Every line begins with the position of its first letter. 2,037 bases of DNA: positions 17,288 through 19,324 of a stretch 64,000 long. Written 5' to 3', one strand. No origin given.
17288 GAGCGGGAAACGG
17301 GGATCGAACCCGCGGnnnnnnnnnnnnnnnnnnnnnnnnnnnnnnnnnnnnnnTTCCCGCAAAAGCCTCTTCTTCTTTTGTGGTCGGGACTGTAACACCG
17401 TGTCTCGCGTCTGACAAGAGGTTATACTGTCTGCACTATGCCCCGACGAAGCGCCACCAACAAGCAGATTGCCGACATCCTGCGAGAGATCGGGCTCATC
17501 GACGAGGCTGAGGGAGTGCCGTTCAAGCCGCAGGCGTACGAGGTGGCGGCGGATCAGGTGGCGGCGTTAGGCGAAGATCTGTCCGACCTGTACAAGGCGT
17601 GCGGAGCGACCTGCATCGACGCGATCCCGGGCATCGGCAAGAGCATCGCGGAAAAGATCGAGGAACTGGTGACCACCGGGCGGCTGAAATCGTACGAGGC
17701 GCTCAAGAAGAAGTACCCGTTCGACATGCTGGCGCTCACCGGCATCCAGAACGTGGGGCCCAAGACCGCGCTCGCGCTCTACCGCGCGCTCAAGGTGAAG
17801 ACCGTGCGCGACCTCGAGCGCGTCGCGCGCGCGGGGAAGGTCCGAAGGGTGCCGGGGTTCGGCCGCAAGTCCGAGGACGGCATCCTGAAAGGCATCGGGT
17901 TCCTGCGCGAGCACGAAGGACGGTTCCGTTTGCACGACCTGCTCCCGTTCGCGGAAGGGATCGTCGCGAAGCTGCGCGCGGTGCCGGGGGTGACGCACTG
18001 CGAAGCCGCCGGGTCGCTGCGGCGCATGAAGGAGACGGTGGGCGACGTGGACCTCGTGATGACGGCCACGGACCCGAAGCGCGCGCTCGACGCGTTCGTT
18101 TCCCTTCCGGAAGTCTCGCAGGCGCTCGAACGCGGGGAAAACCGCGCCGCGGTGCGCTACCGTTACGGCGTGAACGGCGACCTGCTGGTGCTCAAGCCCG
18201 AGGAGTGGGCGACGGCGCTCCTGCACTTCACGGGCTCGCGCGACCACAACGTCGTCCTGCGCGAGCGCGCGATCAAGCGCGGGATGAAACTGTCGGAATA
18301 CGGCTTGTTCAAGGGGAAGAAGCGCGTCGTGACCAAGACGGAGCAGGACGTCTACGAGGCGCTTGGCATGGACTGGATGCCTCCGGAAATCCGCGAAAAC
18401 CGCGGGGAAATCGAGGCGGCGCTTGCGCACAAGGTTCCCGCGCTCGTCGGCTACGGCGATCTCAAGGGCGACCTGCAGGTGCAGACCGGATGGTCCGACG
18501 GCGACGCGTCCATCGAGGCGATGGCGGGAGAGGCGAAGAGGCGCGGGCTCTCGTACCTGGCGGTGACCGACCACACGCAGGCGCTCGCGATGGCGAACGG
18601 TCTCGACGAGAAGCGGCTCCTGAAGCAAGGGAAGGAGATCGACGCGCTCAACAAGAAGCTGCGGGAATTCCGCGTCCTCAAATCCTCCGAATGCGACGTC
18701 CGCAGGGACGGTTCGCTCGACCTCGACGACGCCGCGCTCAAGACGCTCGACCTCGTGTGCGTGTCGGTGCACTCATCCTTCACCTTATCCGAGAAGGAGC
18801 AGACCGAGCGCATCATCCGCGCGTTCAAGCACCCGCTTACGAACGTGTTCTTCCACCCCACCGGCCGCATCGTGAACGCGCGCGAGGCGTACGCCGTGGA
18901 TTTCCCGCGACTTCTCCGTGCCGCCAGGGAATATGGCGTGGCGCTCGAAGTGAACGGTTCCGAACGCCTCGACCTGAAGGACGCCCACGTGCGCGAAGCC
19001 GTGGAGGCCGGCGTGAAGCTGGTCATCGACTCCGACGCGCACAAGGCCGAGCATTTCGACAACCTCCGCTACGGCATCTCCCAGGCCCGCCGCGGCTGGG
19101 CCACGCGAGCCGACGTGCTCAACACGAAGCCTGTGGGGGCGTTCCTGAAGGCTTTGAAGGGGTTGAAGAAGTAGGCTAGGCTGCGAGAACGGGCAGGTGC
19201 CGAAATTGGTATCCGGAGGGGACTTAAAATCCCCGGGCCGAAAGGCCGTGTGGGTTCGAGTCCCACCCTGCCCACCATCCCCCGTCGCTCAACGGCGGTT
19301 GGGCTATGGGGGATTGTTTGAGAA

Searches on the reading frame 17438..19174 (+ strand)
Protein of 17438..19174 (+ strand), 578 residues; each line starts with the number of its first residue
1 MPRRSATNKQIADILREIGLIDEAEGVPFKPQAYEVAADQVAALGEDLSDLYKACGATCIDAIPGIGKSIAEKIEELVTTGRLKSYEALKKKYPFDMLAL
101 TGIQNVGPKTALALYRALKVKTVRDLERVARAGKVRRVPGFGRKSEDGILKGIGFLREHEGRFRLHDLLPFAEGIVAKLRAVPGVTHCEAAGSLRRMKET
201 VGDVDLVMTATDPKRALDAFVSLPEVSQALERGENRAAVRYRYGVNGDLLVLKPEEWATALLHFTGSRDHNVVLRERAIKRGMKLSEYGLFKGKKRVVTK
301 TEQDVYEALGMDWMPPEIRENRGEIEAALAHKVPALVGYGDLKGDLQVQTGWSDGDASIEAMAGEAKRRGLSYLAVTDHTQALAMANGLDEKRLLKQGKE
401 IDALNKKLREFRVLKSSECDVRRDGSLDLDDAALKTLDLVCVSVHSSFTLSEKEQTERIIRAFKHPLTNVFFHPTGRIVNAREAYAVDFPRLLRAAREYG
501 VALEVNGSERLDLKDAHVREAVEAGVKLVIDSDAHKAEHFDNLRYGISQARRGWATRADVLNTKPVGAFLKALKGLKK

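Call 9: search_protein_families(library=pfam, proteins=[window:17438-19174:+], max_evalue=0.001)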
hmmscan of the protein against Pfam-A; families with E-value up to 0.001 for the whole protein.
window:17438-19174:+ (578 aa): 5 families
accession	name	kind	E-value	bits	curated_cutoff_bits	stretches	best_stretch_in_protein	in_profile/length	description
PF14791.11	DNA_pol_B_thumb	-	4.6e-24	84.5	25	1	260-320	1-63/63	DNA polymerase beta thumb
PF14716.13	HHH_8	-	6.6e-16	58.9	30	1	7-83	2-73/73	Helix-hairpin-helix domain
PF14520.12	HHH_5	-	4.8e-12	46.6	27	1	99-151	3-53/57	Helix-hairpin-helix domain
PF02811.25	PHP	-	2.3e-07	31.8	26.4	1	345-506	1-162/164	PHP domain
PF14792.12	DNA_pol_B_palm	-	0.00016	22.3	25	1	177-216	16-55/113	DNA polymerase beta palm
